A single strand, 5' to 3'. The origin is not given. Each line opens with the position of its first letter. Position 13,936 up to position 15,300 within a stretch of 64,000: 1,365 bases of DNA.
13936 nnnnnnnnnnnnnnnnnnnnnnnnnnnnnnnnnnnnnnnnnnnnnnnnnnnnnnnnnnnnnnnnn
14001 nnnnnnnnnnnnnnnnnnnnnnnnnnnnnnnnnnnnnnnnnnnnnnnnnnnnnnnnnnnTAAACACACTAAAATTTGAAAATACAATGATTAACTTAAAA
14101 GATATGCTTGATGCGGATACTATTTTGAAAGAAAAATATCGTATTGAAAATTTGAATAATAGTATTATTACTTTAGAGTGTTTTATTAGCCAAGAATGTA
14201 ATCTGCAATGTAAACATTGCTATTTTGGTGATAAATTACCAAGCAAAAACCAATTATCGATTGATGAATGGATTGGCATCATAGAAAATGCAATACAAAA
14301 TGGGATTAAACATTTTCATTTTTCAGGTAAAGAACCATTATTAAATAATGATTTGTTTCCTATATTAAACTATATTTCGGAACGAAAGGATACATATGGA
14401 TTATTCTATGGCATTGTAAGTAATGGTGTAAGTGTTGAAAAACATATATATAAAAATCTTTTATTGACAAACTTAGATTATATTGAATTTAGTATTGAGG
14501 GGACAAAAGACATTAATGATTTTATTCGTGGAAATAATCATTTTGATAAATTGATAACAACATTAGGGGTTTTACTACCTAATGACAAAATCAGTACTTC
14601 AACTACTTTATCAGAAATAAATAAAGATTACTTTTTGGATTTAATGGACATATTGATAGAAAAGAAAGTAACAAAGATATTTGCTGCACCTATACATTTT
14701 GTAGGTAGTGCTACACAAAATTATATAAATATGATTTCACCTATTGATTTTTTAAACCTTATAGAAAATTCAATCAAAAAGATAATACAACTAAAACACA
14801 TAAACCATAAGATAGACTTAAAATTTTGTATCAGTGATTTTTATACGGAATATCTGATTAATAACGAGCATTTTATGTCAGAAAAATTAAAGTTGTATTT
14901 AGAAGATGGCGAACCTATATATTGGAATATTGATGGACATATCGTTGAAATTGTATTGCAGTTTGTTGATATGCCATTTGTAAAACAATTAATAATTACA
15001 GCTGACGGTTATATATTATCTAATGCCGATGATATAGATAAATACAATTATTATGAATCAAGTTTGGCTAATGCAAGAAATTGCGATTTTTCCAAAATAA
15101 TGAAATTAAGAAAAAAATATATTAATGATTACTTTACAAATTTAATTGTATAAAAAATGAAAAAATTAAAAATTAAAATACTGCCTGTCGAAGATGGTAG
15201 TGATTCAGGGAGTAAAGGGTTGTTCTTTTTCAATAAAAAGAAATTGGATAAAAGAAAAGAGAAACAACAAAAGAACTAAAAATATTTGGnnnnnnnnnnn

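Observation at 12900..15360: AT-rich, repeat-bounded island: 2-TM protein + SPASM-less radical SAM enzyme + 40-codon ORF (best candidate for an undescribed system)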

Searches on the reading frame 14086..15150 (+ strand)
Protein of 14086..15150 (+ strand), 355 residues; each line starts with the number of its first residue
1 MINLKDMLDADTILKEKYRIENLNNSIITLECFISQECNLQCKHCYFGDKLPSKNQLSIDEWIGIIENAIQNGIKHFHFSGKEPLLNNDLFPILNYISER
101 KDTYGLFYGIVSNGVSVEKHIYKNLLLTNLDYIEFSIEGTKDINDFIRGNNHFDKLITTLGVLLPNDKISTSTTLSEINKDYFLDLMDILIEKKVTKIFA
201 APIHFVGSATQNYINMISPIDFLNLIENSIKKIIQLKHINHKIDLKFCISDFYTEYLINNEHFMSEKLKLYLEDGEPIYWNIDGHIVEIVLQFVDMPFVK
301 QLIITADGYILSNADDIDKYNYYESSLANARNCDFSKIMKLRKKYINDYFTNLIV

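Call 3: search_protein_families(library=pfam, proteins=[window:14086-15150:+], max_evalue=1)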
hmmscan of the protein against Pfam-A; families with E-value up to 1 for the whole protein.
window:14086-15150:+ (355 aa): 2 families
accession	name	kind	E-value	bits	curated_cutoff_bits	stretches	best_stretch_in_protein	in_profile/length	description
PF04055.27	Radical_SAM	-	3.9e-18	66.6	29.5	1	35-187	4-163/166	Radical SAM superfamily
PF13353.11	Fer4_12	-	3.9e-07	30.9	22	1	35-139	12-115/137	4Fe-4S single cluster domain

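Call 4: search_protein_families(library=padloc, proteins=[window:14086-15150:+], max_evalue=1)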
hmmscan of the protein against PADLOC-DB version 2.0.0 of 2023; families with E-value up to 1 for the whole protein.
window:14086-15150:+ (355 aa): 2 families
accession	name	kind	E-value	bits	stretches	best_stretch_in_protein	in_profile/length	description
PDLC02903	pVip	-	4.2e-12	44.1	1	32-151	4-114/257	Viperins not associated with kinases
PDLC02904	pVip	-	4.9e-09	34.1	1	32-190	7-162/262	Viperins associated with kinases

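Call 5: search_protein_families(library=ncbifam, proteins=[window:14086-15150:+], max_evalue=1)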
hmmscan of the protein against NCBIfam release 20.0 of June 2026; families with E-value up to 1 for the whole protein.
window:14086-15150:+ (355 aa): 53 families (the best 25 are shown)
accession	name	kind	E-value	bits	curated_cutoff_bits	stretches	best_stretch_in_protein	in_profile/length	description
TIGR04051.1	rSAM_NirJ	equivalog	2e-18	66.5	515.45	1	36-212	10-185/354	heme d1 biosynthesis radical SAM protein NirJ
TIGR04054.1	rSAM_NirJ1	equivalog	3.7e-17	62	650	1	34-239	42-246/387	putative heme d1 biosynthesis radical SAM protein NirJ1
TIGR04133.1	rSAM_w_lipo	hypoth_equivalog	2.1e-16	59.8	425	1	26-255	24-249/350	TIGR04133 family radical SAM/SPASM protein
TIGR04082.1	rSAM_for_selen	equivalog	1e-15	57.5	350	1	17-195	188-364/516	thio(seleno)oxazole modification radical SAM maturase SbtM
TIGR04340.1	rSAM_ACGX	hypoth_equivalog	1.9e-15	57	400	1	30-251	5-225/341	radical SAM/SPASM domain protein, ACGX system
TIGR02109.1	PQQ_syn_pqqE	equivalog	4.7e-15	55.4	381.35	1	34-256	13-233/358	pyrroloquinoline quinone biosynthesis protein PqqE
TIGR04347.1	pseudo_SAM_Halo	equivalog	4.9e-15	55.7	525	1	34-199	44-208/390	TIGR04347 family pseudo-SAM/SPASM protein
NF047865.1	rSAM_PapB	equivalog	8e-15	54.9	340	1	29-217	4-202/330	PapB family radical SAM/SPASM ranthipeptide maturase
TIGR04546.1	rSAM_ahbC_deAc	equivalog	1.2e-14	53.9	650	1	34-208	45-218/390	12,18-didecarboxysiroheme deacetylase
TIGR02668.1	moaA_archaeal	equivalog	7.6e-14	51.4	325.25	1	26-221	8-204/303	GTP 3',8-cyclase MoaA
TIGR03961.1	rSAM_PTO1314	hypoth_equivalog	8.8e-14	51.5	306.05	1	37-196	32-184/332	PTO1314 family radical SAM protein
TIGR04055.1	rSAM_NirJ2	equivalog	1.8e-13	50.7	500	1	36-226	8-197/326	putative heme d1 biosynthesis radical SAM protein NirJ2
NF001199.0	PRK00164.2-1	equivalog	5.2e-13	48.8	231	1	24-195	8-180/308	GTP 3',8-cyclase MoaA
TIGR04250.1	SCM_rSAM_ScmE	equivalog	1.1e-12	47.6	400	1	33-192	8-167/358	SynChlorMet cassette radical SAM/SPASM protein ScmE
TIGR02666.1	moaA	equivalog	1.7e-12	47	284.05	1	31-199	13-189/336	GTP 3',8-cyclase MoaA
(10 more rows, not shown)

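Call 6: find_homologous_proteins(query=window:14086-15150:+)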
Query window:14086-15150:+ (355 aa): 14 proteins with E <= 0.001 among 2709 candidates.
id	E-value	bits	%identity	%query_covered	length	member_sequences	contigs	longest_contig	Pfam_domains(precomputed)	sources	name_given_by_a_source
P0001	2.3e-232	789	100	100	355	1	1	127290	PF04055.28,PF13353.12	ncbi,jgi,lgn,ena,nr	ncbi:MAG: radical SAM protein [Candidatus Azobacteroides sp.]|nr:radical SAM protein [Candidatus Azo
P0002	2.2e-204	697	89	100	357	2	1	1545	PF04055.28,PF13353.12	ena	-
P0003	2.8e-190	650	82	100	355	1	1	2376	PF04055.28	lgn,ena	-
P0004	3.7e-187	640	81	100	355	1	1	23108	PF04055.28,PF13353.12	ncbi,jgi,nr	ncbi:MAG: radical SAM protein [Prevotellaceae bacterium]|jgi:MoaA/NifB/PqqE/SkfB family radical SAM 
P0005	1.0e-165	569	73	100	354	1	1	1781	PF04055.28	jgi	-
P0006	3.0e-98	348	47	99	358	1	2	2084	PF04055.28,PF13353.12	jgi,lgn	jgi:sulfatase maturation enzyme AslB (radical SAM superfamily)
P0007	5.0e-89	317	42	99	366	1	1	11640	PF04055.28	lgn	-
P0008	2.0e-77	279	44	92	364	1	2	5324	PF04055.28,PF13353.12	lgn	-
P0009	2.2e-13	68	30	53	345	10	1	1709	PF13186.12,PF04055.28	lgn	-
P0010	3.7e-12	64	29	53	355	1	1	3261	PF13186.12,PF04055.28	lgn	-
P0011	1.9e-5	42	25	52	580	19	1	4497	PF13419.13,PF00702.33,PF04055.28,PF13353.12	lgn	-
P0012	5.2e-5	41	27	59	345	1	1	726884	PF04055.28,PF13353.12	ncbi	-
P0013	1.0e-4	40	28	34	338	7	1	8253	PF04055.28,PF13353.12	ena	-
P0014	3.1e-4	38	32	34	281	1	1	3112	PF04055.28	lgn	-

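Call 8: find_encoding_contigs(protein=P0004, flank=10000, max_places=4)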
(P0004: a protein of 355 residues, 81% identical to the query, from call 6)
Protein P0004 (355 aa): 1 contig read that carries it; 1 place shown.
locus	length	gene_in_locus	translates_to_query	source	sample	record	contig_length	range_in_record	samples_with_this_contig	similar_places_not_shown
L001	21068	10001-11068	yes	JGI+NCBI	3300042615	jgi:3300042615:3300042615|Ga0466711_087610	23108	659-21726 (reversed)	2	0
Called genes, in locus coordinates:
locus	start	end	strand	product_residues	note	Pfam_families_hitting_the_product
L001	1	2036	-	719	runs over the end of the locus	PF07715:Plug, PF00593:TonB_dep_Rec_b-barrel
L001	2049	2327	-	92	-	-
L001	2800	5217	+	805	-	PF13620:CarboxypepD_reg, PF13715:CarbopepD_reg_2, PF07715:Plug (weak)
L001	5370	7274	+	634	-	PF00012:HSP70, PF06723:MreB_Mbl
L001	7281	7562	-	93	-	-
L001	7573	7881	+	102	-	-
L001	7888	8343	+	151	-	-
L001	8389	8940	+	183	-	PF13102:Phage_int_SAM_5 (weak)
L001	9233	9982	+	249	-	-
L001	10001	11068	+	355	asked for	PF04055:Radical_SAM, PF13353:Fer4_12 (weak)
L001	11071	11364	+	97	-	-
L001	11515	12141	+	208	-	PF13148:DUF3987 (weak), PF20391:DUF6686 (weak)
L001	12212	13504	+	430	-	PF00145:DNA_methylase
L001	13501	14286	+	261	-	PF13020:NOV_C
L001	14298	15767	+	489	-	PF13589:HATPase_c_3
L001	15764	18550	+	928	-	PF10593:Z1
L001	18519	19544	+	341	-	PF14390:DUF4420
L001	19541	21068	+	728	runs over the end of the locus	?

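Call 9: find_encoding_contigs(protein=P0007, flank=10000, max_places=4)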
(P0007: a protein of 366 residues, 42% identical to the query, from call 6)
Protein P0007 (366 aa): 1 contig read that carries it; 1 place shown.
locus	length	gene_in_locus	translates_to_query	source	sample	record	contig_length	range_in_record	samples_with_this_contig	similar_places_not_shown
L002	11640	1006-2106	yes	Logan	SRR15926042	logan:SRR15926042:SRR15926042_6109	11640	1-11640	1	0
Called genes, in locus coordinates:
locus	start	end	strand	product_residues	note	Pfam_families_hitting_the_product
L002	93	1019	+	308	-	-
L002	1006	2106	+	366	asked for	PF04055:Radical_SAM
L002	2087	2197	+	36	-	-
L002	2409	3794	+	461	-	PF13351:DUF4099, PF13342:Toprim_Crpt (faint), PF13101:DUF3945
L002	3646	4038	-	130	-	-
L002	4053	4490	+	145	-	PF08989:DUF1896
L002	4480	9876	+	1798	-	PF02384:N6_Mtase, PF07669:Eco57I, PF28553:WH_1, PF28554:DUF8437, PF00176:SNF2-rel_dom (faint), PF28555:Helicase_dom, PF00271:Helicase_C, PF28556:DUF8438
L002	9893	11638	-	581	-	?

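Call 10: find_encoding_contigs(protein=P0008, flank=10000, max_places=4)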
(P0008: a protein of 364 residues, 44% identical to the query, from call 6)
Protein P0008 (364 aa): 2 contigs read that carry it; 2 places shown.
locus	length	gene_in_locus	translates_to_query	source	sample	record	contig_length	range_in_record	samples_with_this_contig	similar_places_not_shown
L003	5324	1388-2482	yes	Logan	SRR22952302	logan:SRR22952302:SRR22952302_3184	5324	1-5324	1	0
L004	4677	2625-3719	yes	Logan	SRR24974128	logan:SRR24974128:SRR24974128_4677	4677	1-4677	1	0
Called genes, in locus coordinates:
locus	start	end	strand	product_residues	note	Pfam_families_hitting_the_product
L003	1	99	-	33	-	?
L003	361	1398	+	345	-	-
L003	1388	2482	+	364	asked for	PF04055:Radical_SAM, PF13353:Fer4_12 (faint)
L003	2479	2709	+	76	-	-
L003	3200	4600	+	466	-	PF02321:OEP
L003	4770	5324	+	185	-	?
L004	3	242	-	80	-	?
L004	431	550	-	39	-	-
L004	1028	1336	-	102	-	PF13518:HTH_28 (weak)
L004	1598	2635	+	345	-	-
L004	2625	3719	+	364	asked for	PF04055:Radical_SAM, PF13353:Fer4_12 (faint)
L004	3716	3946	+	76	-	-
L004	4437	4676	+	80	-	?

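Call 28: search_protein_families(library=pfam, proteins=[L001:8389-8940:+, L001:11515-12141:+, L001:7888-8343:+, L001:7573-7881:+], max_evalue=1)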
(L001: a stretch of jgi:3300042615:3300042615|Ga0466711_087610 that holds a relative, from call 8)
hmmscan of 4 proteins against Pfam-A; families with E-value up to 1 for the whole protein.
L001:8389-8940:+ (183 aa): 2 families
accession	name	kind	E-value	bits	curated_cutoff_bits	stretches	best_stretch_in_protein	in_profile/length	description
PF13102.12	Phage_int_SAM_5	-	1.7e-08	35.1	22.3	1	2-62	43-97/98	Phage integrase SAM-like domain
PF00589.27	Phage_integrase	-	3.1e-05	24.3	27.1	1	75-144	2-72/172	Phage integrase family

L001:11515-12141:+ (208 aa): 2 families
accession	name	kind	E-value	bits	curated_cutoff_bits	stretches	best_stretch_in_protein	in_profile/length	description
PF13148.11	DUF3987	-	1.4e-07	31.5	27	1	8-123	252-362/364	Protein of unknown function (DUF3987)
PF20391.3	DUF6686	-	4.9e-06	27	23.9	1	31-60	29-58/117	Family of unknown function (DUF6686)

L001:7888-8343:+ (151 aa): 3 families
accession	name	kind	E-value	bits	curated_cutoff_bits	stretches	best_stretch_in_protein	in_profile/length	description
PF17293.8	Arm-DNA-bind_5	-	3e-08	34.5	22.6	1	27-110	12-85/87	Arm DNA-binding domain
PF16008.10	DUF4778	-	0.0082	16.5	27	1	45-139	104-201/284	Domain of unknown function (DUF4778)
PF00061.29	Lipocalin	-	0.0099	16.5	23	1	35-127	36-126/145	Lipocalin / cytosolic fatty-acid binding protein family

L001:7573-7881:+ (102 aa): 2 families
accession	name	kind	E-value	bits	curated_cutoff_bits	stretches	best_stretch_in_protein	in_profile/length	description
PF12728.13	HTH_17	-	0.00021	21.9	27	1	52-101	2-50/51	Helix-turn-helix domain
PF13518.12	HTH_28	-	0.18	12.4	25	1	50-75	11-35/52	Helix-turn-helix domain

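Call 29: find_related_loci(query=A4, collection=metagenome_contigs, flank=8000)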
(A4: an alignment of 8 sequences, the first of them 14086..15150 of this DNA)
Query A4 (355 aa) in metagenome_contigs; peptide patterns used: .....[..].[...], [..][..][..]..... (x = any residue, [..] = any of these).
235 stretches matched a pattern; 12 encode a relative of the query (tblastn E <= 1e-3); 12 distinct loci.
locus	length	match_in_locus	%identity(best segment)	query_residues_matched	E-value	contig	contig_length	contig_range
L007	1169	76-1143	89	1-354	0e+0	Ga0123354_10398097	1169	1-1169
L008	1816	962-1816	86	1-285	5e-178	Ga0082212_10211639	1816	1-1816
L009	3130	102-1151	52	1-351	4e-124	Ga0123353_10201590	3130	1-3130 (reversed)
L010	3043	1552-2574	33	1-350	2e-62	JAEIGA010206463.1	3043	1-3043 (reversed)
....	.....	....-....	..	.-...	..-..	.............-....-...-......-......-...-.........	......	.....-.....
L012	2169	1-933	34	33-348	6e-52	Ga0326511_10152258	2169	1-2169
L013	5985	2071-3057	33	2-342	1e-48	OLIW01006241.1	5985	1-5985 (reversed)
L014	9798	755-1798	31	3-350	1e-47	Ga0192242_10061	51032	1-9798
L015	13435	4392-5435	31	3-350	1e-47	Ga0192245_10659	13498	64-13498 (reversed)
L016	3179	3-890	34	52-349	3e-47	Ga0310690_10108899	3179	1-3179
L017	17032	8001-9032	31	3-346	3e-52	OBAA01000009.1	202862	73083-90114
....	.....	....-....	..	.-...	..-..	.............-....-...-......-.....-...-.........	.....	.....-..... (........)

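Call 30: find_related_loci(query=A4, collection=viral_contigs, flank=8000)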
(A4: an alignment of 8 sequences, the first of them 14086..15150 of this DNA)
Query A4 (355 aa) in viral_contigs; peptide patterns used: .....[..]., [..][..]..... (x = any residue, [..] = any of these).
113 stretches matched a pattern, but none encodes a relative of the query by tblastn (E <= 1e-3).

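Call 34: predict_structure(alignment_id=A4)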
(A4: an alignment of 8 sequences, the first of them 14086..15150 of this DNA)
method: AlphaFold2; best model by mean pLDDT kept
length: 355 residues; sequences in the alignment: 8
mean_pLDDT: 81.7   pTM: 0.82
mean pLDDT of the five models: 81.7, 81.4, 80.6, 67.8, 67.4
residues with pLDDT >= 90: 125; 70-90: 169; 50-70: 37; < 50: 24
segments of 3 or more residues with pLDDT < 50: 1-6, 37-44, 207-212
pLDDT, mean of each block of 10 residues (from residue 1): 49 73 85 58 52 82 94 90 57 88 93 78 87 88 79 90 93 87 94 94 61 71 94 88 91 79 86 84 93 76 88 76 89 93 86 61
secondary structure, 60 per line:
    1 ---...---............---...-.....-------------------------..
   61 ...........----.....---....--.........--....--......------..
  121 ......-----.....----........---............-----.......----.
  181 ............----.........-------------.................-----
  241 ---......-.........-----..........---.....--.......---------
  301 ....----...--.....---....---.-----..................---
elements in order: H10-21 E29-33 H59-71 E76-80 H84-87 H90-98 H101-104 E107-112 H119-126 E132-136 H141-148 H152-163 E169-175 H180-192 E197-202 H219-235 E244-249 H251-259 H265-274 E278-282 E285-291 E301-304 E309-311 H314-318 H322-325 H335-352

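Call 40: fold_search(model_id=the predicted structure, library=pdb)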
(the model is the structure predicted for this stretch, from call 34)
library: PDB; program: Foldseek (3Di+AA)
matches with E <= 10: 1616; with E <= 0.001: 83
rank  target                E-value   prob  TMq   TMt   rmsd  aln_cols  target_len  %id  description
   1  6efn                  2.8e-11  1.00  0.59  0.55   5.2       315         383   16  Structure of a RiPP maturase, SkfB (released 2018-10-24)
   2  5v1t_A                3.3e-11  1.00  0.62  0.51   7.6       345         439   17  Crystal structure of Streptococcus suis SuiB bound to precursor peptide SuiA (released 2017-08-30)
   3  5v1s_A                3.7e-11  1.00  0.65  0.55   6.7       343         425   17  Crystal structure of Streptococcus suis SuiB bound to S-adenosylmethionine (released 2017-08-30)
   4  5v1q_B                7.1e-11  1.00  0.64  0.53  10.3       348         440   19  Crystal structure of Streptococcus suis SuiB (released 2017-08-30)
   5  5v1q_A                1.9e-10  1.00  0.62  0.52   7.6       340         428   18  Crystal structure of Streptococcus suis SuiB (released 2017-08-30)
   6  5why_B                3.1e-10  1.00  0.58  0.50  10.8       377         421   18  Structural Insights into Thioether Bond Formation in the Biosynthesis of Sactipeptides (released 2017-07-26)
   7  5v1s_B                5.3e-10  1.00  0.62  0.52  11.0       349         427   18  Crystal structure of Streptococcus suis SuiB bound to S-adenosylmethionine (released 2017-08-30)
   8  7vob                  8.1e-09  1.00  0.51  0.54   6.8       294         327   16  The crystal structure of a Radical SAM Enzyme BlsE involved in the Biosynthesis of Blasticidin S (released 2022-05-04)
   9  6q2p_A                7.2e-08  1.00  0.55  0.65   5.7       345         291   14  Crystal structure of mouse viperin bound to cytidine triphosphate and S-adenosylhomocysteine (released 2020-01-22)
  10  6q2q_A                8.1e-08  1.00  0.57  0.68   4.9       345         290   14  Crystal structure of mouse viperin bound to uridine triphosphate and S-adenosylhomocysteine (released 2020-01-22)
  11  4k39_A                1.0e-07  1.00  0.58  0.57   6.9       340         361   14  Native anSMEcpe with bound AdoMet and Cp18Cys peptide (released 2013-05-08)
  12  6q2p_B                1.1e-07  1.00  0.46  0.55   4.2       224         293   18  Crystal structure of mouse viperin bound to cytidine triphosphate and S-adenosylhomocysteine (released 2020-01-22)
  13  9dgw_A                1.2e-07  1.00  0.45  0.56   7.2       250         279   17  X-ray crystal structure of the Viperin-like enzyme from T. virens with bound CTP and SAM (released 2025-02-12)
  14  8hzv_B                1.5e-07  1.00  0.54  0.42   6.6       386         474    9  The crystal structure of a Radical SAM Enzyme DesII (released 2024-07-10)
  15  6c8v                  1.8e-07  1.00  0.45  0.50   6.2       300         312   13  X-ray structure of PqqE from Methylobacterium extorquens (released 2018-02-14)
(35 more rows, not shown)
